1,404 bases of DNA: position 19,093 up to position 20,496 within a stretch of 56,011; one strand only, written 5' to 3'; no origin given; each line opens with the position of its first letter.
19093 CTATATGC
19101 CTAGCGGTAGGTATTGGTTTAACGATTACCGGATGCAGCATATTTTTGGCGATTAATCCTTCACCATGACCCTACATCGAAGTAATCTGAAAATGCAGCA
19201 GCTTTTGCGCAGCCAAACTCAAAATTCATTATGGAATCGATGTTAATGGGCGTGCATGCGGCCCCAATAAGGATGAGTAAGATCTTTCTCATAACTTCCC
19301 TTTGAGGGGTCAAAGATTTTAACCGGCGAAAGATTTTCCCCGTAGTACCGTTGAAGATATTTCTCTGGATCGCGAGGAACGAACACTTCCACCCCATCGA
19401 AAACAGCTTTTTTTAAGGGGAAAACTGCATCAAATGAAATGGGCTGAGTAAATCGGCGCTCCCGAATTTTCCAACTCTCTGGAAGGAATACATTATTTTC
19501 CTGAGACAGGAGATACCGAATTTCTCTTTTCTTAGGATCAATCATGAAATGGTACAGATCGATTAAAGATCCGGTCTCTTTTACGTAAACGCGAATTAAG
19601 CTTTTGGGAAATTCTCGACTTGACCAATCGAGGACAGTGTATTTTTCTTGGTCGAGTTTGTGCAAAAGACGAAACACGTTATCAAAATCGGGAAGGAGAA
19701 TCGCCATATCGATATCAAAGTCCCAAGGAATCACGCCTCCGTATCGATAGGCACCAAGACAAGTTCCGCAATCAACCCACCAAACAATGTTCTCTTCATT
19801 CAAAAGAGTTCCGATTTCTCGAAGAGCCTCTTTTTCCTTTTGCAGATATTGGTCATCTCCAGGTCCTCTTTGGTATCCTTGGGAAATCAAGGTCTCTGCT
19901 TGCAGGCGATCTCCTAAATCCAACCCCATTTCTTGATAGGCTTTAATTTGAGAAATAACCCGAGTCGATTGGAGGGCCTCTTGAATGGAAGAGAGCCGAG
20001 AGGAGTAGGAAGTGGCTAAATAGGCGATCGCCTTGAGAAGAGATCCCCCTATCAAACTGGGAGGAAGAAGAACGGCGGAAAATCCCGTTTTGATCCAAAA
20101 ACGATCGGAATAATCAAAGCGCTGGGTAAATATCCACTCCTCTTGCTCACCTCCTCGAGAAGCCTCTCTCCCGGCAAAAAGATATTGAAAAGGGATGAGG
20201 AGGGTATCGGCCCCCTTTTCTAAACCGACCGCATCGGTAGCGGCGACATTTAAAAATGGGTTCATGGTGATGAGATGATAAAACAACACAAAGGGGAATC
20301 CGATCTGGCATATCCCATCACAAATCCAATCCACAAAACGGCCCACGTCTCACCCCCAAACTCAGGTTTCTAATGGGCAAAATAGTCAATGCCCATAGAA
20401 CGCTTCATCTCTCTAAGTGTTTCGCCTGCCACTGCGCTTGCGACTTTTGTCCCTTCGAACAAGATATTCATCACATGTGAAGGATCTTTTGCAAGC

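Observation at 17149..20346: TagD/CCT-type cytidylyltransferase + PhyH dioxygenase + LicD transferase: candidate CDP-alcohol phospho-decoration pathway in a chlamydial genome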

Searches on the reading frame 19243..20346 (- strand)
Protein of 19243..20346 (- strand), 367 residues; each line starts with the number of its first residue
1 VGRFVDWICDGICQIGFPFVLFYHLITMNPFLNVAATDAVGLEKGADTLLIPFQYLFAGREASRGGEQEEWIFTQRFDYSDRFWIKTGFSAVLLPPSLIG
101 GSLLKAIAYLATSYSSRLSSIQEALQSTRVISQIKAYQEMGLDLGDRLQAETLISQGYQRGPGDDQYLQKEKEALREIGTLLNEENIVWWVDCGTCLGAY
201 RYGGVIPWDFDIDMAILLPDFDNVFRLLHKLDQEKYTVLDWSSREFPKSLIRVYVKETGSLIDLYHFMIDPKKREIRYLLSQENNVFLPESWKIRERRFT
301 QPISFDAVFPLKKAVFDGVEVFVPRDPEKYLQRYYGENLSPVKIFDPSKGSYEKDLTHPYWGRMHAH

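Call 3: search_protein_families(library=pfam, proteins=[window:19243-20346:-], max_evalue=0.01)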
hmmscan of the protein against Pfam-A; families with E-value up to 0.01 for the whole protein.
window:19243-20346:- (367 aa): 1 family
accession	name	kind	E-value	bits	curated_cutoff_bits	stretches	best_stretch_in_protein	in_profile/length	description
PF04991.19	LicD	-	8.3e-19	69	22.6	2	183-232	2-51/227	LicD family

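Call 4: search_protein_families(library=ncbifam, proteins=[window:19243-20346:-], max_evalue=0.01)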
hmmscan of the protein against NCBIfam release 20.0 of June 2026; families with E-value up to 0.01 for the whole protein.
window:19243-20346:- (367 aa): 1 family
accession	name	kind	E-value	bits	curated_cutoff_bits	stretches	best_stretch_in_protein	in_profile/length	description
NF045866.1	GGPL_Ptran_Mf1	equivalog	2.8e-13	50.5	225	1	169-218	3-52/240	diacylglycerol cholinephosphotransferase Mf1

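Call 12: search_solved_structures(query=window:19243-20346:-, max_evalue=0.01, show_alignments=2)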
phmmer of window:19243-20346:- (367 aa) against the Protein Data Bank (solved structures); distinct sequences matched with E-value up to 0.01: 1.
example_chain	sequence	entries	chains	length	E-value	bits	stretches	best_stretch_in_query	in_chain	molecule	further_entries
6kaj_A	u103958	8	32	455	7.7e-08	35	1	172-227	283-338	Fukutin-related protein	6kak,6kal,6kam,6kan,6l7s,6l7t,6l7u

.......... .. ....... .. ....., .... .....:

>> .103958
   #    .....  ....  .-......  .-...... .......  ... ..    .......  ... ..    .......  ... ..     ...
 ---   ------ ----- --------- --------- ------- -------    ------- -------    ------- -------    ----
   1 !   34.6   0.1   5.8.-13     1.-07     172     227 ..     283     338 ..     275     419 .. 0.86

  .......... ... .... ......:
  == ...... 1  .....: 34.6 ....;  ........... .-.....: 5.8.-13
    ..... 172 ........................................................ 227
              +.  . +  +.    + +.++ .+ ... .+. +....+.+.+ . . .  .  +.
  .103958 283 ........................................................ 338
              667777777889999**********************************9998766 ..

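Call 32: find_homologous_proteins(query=window:19243-20346:-)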
Query window:19243-20346:- (367 aa): 570 proteins with E <= 0.001 among 2712 candidates; the best 120 are listed.
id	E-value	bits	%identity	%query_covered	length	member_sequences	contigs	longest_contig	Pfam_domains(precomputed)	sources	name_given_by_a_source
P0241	2.0e-252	855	100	100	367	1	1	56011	PF04991.20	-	-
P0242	6.7e-148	511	61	99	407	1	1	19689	PF04991.20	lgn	-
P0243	1.2e-140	487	57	100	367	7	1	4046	PF04991.20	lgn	-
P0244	3.1e-138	479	58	99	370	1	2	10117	PF04991.20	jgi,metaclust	metaclust:\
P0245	4.3e-136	472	56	100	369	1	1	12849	PF04991.20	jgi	-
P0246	4.8e-135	469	56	99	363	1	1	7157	PF04991.20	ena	-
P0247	5.5e-134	465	55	99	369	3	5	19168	PF04991.20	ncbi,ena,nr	ncbi:MAG: hypothetical protein A3E80_05025 [Chlamydiae bacterium RIFCSPHIGHO2_12_FULL_49_9]|nr:MAG: 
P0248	3.3e-133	463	55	100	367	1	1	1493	PF04991.20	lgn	-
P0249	7.9e-133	461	54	100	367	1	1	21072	PF04991.20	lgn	-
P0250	1.1e-132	461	54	99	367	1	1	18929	PF04991.20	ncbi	ncbi:MAG: LicD family protein [Chlamydiota bacterium]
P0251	2.9e-132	459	56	99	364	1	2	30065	PF04991.20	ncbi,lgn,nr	ncbi:MAG TPA: LicD family protein [Chlamydiales bacterium]|nr:LicD family protein [Chlamydiales bact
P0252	6.7e-132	458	55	99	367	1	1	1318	PF04991.20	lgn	-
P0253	8.7e-132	458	56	99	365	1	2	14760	PF04991.20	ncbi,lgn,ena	-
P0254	1.1e-131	457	54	100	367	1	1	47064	PF04991.20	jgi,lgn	-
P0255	9.4e-131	454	54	100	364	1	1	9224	PF04991.20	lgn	-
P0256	1.6e-130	454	55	99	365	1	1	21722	PF04991.20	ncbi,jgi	jgi:phosphorylcholine metabolism protein LicD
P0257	3.3e-130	453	54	100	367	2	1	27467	PF04991.20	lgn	-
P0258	3.9e-130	452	54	99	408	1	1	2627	PF04991.20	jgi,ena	-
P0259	9.1e-130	451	54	100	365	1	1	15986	PF04991.20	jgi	jgi:hypothetical protein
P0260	1.0e-129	451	54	100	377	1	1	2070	PF04991.20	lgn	-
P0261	2.1e-129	450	54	99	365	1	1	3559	PF04991.20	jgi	jgi:hypothetical protein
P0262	3.1e-129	449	55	100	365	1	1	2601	PF04991.20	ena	-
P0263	7.3e-129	448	55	99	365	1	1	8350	PF04991.20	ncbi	-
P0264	2.0e-128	447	53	99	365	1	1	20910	PF04991.20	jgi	-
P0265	3.6e-128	446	53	100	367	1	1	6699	PF04991.20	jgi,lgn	-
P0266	8.1e-128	445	54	99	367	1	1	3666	PF04991.20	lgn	-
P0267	1.0e-127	444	52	100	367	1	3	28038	PF04991.20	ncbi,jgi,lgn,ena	jgi:hypothetical protein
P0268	1.0e-127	444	57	96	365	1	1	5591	PF04991.20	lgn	-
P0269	1.9e-127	444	53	100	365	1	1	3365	PF04991.20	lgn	-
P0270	2.1e-127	443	54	99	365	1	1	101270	PF04991.20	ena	-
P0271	4.6e-127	442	53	99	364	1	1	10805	PF04991.20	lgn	-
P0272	8.1e-127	441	54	99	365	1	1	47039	PF04991.20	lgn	-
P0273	9.3e-127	441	53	100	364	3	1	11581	PF04991.20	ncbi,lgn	-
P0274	1.1e-126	441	53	99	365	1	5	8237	PF04991.20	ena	-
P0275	1.1e-126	441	54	100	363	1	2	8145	PF04991.20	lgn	-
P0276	1.3e-126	441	54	100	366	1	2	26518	PF04991.20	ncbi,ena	-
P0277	1.6e-126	440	52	100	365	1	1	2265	PF04991.20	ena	-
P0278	2.0e-126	440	54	100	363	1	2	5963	PF04991.20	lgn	-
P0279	2.3e-126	440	54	99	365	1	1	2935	PF04991.20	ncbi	-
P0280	2.5e-126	440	53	99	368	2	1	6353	PF04991.20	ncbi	-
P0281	2.9e-126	440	55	99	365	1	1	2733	PF04991.20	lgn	-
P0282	3.0e-126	440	53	99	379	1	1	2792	PF04991.20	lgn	-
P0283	3.5e-126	439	53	100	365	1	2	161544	PF04991.20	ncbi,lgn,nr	ncbi:MAG: LicD family protein [Parachlamydiales bacterium]|nr:LicD family protein [Parachlamydiales 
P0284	3.8e-126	439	53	99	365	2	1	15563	PF04991.20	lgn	-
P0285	4.8e-126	439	50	99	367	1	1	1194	PF04991.20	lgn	-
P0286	6.5e-126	439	54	99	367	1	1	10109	PF04991.20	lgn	-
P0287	1.2e-125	438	54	100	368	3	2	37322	PF04991.20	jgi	-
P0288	1.3e-125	438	55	99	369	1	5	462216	PF04991.20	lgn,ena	-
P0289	1.4e-125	437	54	100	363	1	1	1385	PF04991.20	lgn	-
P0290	1.5e-125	437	54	99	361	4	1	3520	PF04991.20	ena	-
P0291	1.5e-125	437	56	96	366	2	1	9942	PF04991.20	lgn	-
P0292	2.9e-125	436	53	100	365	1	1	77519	PF04991.20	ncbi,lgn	-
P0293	3.2e-125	436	53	100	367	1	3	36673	PF04991.20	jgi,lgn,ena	jgi:phosphorylcholine metabolism protein LicD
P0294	8.4e-125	435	52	97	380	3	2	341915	PF04991.20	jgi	-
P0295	1.2e-124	434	52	100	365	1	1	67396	PF04991.20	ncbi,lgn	-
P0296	2.1e-124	434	53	99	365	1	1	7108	PF04991.20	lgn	-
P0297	4.2e-124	433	53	99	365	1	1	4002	PF04991.20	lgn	-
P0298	9.3e-124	431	55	98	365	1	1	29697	PF04991.20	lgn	-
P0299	1.0e-123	431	54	98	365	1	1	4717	PF04991.20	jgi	jgi:hypothetical protein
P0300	1.1e-123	431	53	99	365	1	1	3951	PF04991.20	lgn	-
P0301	1.1e-123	431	51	99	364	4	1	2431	PF04991.20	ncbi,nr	ncbi:MAG: LicD family protein [Chlamydiales bacterium]|nr:LicD family protein [Chlamydiales bacteriu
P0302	1.2e-123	431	52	100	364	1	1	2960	PF04991.20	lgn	-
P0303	1.6e-123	431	52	100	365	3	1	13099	PF04991.20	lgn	-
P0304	3.0e-123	430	53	100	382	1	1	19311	PF04991.20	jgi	jgi:hypothetical protein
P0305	4.6e-123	429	52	99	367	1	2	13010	PF04991.20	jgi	-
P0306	5.4e-123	429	53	99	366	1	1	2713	PF04991.20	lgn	-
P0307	7.6e-123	428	53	99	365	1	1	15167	PF04991.20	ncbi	-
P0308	1.7e-122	427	51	100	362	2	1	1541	PF04991.20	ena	-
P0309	1.8e-122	427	50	100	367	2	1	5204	PF04991.20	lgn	-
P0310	2.5e-122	427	52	99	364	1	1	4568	PF04991.20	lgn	-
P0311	2.7e-122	427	53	99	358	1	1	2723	PF04991.20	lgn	-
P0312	5.0e-122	426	52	100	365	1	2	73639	PF04991.20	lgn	-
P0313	6.9e-122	425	53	95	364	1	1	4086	PF04991.20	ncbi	-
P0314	7.9e-122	425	52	96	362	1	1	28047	PF04991.20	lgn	-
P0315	7.9e-122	425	54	96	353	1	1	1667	PF04991.20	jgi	jgi:hypothetical protein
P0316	1.2e-121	424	52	99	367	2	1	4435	PF04991.20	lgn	-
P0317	1.3e-121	424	52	99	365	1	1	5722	PF04991.20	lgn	-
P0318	1.4e-121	424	51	98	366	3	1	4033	PF04991.20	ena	-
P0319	1.7e-121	424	52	100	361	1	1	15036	PF04991.20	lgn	-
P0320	1.7e-121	424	53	99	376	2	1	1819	PF04991.20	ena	-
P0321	2.8e-121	423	51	99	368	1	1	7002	PF04991.20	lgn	-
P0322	3.3e-121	423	53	95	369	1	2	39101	PF04991.20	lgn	-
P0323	3.9e-121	423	52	99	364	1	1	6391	PF04991.20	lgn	-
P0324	4.1e-121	423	51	100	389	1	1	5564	PF04991.20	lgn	-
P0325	4.2e-121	423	52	99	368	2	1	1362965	PF04991.20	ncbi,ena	-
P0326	4.6e-121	423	53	99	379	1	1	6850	PF04991.20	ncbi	-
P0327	5.1e-121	422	51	99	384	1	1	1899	PF04991.20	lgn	-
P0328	5.3e-121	422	51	100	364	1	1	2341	PF04991.20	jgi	jgi:hypothetical protein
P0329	5.4e-121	422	51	100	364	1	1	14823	PF04991.20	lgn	-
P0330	5.9e-121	422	51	99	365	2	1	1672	PF04991.20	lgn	-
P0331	6.7e-121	422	50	100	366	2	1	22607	PF04991.20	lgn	-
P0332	8.4e-121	422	51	99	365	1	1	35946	PF04991.20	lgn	-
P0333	8.9e-121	422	51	99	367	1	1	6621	PF04991.20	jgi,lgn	-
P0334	1.1e-120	421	52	100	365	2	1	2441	PF04991.20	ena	-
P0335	1.5e-120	421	56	95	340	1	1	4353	PF04991.20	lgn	-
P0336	1.5e-120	421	53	99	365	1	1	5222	PF04991.20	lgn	-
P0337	2.2e-120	420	51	99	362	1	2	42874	PF04991.20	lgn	-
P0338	2.2e-120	420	52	100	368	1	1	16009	PF04991.20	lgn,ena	-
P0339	2.3e-120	420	51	99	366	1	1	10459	PF04991.20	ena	-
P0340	2.8e-120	420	52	100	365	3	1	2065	PF04991.20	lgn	-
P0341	3.4e-120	420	52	99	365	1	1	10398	PF04991.20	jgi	jgi:hypothetical protein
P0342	5.7e-120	419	51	100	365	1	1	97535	PF04991.20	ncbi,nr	ncbi:MAG: LicD family protein [Verrucomicrobia bacterium]|nr:LicD family protein [Verrucomicrobiota 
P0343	6.2e-120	419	51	99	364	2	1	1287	PF04991.20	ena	-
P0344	9.5e-120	418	49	100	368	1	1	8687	PF04991.20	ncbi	-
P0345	1.5e-119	418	51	100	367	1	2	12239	PF04991.20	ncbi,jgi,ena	-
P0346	1.9e-119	417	53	96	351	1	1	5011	PF04991.20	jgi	-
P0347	2.0e-119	417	51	100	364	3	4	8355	PF04991.20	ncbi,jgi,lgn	-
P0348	3.0e-119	417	53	100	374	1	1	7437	PF04991.20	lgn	-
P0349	3.2e-119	416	50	99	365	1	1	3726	PF04991.20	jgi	jgi:hypothetical protein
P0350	4.2e-119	416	50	99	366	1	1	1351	PF04991.20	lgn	-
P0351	4.3e-119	416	51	100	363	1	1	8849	PF04991.20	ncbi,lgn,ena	-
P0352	5.7e-119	416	52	99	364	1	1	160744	PF04991.20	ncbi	-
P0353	6.6e-119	415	51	100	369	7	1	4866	PF04991.20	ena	-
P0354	7.8e-119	415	51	99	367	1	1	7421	PF04991.20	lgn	-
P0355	1.2e-118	415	51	100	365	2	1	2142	PF04991.20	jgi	jgi:hypothetical protein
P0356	1.2e-118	415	52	99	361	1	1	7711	PF04991.20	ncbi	-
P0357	1.7e-118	414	51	99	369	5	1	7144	PF04991.20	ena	-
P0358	2.4e-118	414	50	99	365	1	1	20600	PF04991.20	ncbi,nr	ncbi:MAG TPA: LicD family protein [Chlamydiales bacterium]|nr:LicD family protein [Chlamydiales bact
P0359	2.5e-118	414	51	100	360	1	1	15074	PF04991.20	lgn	-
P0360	2.6e-118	413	50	99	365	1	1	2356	PF04991.20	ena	-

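Call 44: find_encoding_contigs(protein=P0288, flank=8000, max_places=1)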
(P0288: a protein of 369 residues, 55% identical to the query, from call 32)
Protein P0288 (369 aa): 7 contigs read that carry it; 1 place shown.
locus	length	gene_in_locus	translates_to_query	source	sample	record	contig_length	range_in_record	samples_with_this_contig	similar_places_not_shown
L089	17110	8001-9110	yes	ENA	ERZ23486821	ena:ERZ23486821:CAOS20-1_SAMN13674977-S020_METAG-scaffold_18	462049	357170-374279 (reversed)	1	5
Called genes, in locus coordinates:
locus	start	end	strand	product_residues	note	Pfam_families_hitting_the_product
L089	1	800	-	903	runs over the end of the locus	PF00069:Pkinase, PF03109:ABC1 (faint), PF07714:PK_Tyr_Ser-Thr, PF14531:Kinase-like (weak)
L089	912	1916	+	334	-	PF00579:tRNA-synt_1b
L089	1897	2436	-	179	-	-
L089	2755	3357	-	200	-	-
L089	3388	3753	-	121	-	-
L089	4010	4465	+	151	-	PF13893:RRM_5 (weak), PF00076:RRM_1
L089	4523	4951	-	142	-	PF03061:4HBT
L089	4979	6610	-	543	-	PF07690:MFS_1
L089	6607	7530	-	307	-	PF25917:BSH_RND (weak), PF25954:Beta-barrel_RND_2 (weak), PF25963:Beta-barrel_AAEA (weak)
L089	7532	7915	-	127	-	-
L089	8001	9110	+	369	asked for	PF04991:LicD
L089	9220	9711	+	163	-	PF01467:CTP_transf_like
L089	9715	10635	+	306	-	PF05721:PhyH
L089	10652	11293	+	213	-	-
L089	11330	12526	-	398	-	PF00454:PI3_PI4_kinase (weak)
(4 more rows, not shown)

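Call 45: find_encoding_contigs(protein=P0325, flank=8000, max_places=1)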
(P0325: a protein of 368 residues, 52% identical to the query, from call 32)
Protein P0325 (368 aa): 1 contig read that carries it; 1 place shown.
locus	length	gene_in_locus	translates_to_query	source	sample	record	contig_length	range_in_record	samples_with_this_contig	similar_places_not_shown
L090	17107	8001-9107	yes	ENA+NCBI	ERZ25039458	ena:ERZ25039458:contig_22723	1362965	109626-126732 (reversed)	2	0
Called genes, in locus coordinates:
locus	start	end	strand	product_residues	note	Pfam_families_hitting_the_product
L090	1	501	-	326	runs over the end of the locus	PF00561:Abhydrolase_1, PF12146:Hydrolase_4, PF12697:Abhydrolase_6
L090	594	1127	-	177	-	PF09411:PagL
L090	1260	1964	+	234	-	-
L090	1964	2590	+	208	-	-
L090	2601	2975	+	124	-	-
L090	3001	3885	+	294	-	-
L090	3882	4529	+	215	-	-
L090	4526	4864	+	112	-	-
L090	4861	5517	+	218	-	-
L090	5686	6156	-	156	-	PF00583:Acetyltransf_1, PF13673:Acetyltransf_10, PF13508:Acetyltransf_7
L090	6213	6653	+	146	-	PF00717:Peptidase_S24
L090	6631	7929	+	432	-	PF00817:IMS, PF11799:IMS_C, PF13438:DUF4113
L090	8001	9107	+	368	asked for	PF04991:LicD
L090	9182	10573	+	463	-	PF00324:AA_permease, PF13520:AA_permease_2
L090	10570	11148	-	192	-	-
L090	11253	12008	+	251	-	PF05175:MTS (weak), PF13489:Methyltransf_23, PF13847:Methyltransf_31, PF08241:Methyltransf_11, PF08242:Methyltransf_12, PF13649:Methyltransf_25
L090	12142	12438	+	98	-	PF13522:GATase_6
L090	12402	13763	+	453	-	PF13537:GATase_7 (faint), PF01380:SIS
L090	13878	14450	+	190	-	PF00293:NUDIX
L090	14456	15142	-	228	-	PF05637:Glyco_transf_34, PF03314:DUF273 (weak)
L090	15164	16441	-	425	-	PF05637:Glyco_transf_34, PF03314:DUF273, PF05637:Glyco_transf_34, PF13578:Methyltransf_24 (weak)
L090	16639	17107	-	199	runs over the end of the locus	-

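Call 46: find_encoding_contigs(protein=P0283, flank=8000, max_places=1)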
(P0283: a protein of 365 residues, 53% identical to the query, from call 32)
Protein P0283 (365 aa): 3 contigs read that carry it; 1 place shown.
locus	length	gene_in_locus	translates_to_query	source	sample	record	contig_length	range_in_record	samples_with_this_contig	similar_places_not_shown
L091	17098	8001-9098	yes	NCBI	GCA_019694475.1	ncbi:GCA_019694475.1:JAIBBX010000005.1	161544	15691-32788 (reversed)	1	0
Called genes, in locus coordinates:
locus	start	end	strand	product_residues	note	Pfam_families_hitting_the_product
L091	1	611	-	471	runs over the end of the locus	-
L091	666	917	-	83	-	-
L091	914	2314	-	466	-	PF01406:tRNA-synt_1e, PF01921:tRNA-synt_1f (faint), PF09334:tRNA-synt_1g (faint), PF09190:DALR_2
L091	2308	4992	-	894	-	PF01553:Acyltransferase (weak), PF00550:PP-binding, PF00501:AMP-binding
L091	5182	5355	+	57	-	-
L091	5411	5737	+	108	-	-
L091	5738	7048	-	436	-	PF13641:Glyco_tranf_2_3 (weak), PF00535:Glycos_transf_2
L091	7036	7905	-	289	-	PF00535:Glycos_transf_2, PF13641:Glyco_tranf_2_3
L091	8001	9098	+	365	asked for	PF04991:LicD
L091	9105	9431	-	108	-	-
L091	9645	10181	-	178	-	PF02632:BioY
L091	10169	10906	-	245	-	-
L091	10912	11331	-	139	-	PF00293:NUDIX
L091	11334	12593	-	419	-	PF00109:ketoacyl-synt, PF02801:Ketoacyl-synt_C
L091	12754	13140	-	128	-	PF02410:RsfS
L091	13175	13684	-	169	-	PF01467:CTP_transf_like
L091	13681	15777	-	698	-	PF12437:GSIII_N, PF00120:Gln-synt_C, PF18318:Gln-synt_C-ter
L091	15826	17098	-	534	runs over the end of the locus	-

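Call 66: predict_structure(alignment_id=A4)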
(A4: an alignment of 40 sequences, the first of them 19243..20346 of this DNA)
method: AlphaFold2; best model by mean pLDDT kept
length: 367 residues; sequences in the alignment: 40
mean_pLDDT: 93.6   pTM: 0.90
mean pLDDT of the five models: 93.6, 93.0, 92.5, 90.9, 88.1
residues with pLDDT >= 90: 305; 70-90: 57; 50-70: 5; < 50: 0
segments of 3 or more residues with pLDDT < 50: none
pLDDT, mean of each block of 10 residues (from residue 1): 80 85 92 96 98 96 81 93 95 97 98 95 94 96 94 96 96 98 98 97 93 97 97 97 92 95 97 95 83 89 97 98 98 93 94 92 74
secondary structure, 60 per line:
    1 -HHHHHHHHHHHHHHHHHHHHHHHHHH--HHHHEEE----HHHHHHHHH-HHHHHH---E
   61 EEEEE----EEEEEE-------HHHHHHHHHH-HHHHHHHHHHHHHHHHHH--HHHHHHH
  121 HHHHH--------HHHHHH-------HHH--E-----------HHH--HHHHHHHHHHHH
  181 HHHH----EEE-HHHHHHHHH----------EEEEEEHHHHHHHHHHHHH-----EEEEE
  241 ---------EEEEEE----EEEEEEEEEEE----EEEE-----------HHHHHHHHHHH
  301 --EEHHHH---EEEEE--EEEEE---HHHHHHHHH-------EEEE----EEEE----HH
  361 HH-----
elements in order: H2-27 H30-33 E34-36 H41-49 H51-56 E60-65 E70-75 H83-92 H94-111 H114-125 H134-139 H169-184 E189-191 H193-201 E212-217 H218-230 E236-240 E250-255 E260-270 E275-278 H290-300 H305-308 E312-316 E319-323 H327-335 E343-346 E351-354 H359-362

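Call 69: fold_search(model_id=the predicted structure, library=pdb)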
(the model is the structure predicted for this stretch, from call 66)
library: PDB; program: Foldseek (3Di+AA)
matches with E <= 10: 305; with E <= 0.001: 14
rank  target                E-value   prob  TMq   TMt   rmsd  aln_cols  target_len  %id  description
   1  6kal_B                4.2e-09  1.00  0.37  0.31   7.2       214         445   19  Crystal structure of FKRP in complex with Mg ion and CMP (released 2020-01-15)
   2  6kal_D                4.7e-09  1.00  0.38  0.32   5.0       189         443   21  Crystal structure of FKRP in complex with Mg ion and CMP (released 2020-01-15)
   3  6kam_A                1.1e-08  1.00  0.38  0.32   5.1       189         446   21  Crystal structure of FKRP in complex with Ba ion, CDP-ribtol, and sugar acceptor (released 2020-01-15)
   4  6l7s_B                1.7e-08  1.00  0.38  0.32   5.1       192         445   21  Crystal structure of FKRP in complex with Mg ion, Zinc peak data (released 2020-01-15)
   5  6kak_B                1.9e-08  1.00  0.38  0.32   4.8       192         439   20  Crystal structure of FKRP in complex with Mg ion (released 2020-01-15)
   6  6kan_B                2.5e-08  1.00  0.38  0.32   5.1       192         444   21  Crystal structure of FKRP in complex with Ba ion (released 2020-01-15)
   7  6kal_A                3.5e-08  1.00  0.38  0.32   4.1       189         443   21  Crystal structure of FKRP in complex with Mg ion and CMP (released 2020-01-15)
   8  6kak_C                6.4e-08  1.00  0.38  0.32   4.0       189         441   20  Crystal structure of FKRP in complex with Mg ion (released 2020-01-15)
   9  6kak_D                8.0e-08  1.00  0.36  0.31   2.4       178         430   21  Crystal structure of FKRP in complex with Mg ion (released 2020-01-15)
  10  6l7u_A                8.5e-08  1.00  0.38  0.32   3.9       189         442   20  Crystal structure of FKRP in complex with Ba ion, Ba-SAD data (released 2020-01-15)
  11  6kak_A                9.0e-08  1.00  0.38  0.32   3.8       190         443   20  Crystal structure of FKRP in complex with Mg ion (released 2020-01-15)
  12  6kal_C                1.0e-07  1.00  0.36  0.30   2.7       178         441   21  Crystal structure of FKRP in complex with Mg ion and CMP (released 2020-01-15)
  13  6l7u_D                1.6e-07  1.00  0.36  0.31   2.4       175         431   20  Crystal structure of FKRP in complex with Ba ion, Ba-SAD data (released 2020-01-15)
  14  4fo1_A                6.0e-05  1.00  0.28  0.59   4.6       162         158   12  Crystal structure of lincosamide antibiotic adenylyltransferase LnuA, apo (released 2012-07-04)
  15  4wqk                  2.5e-03  1.00  0.29  0.56   7.5       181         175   14  Crystal structure of aminoglycoside nucleotidylyltransferase ANT(2")-Ia, apo form (released 2014-11-12)
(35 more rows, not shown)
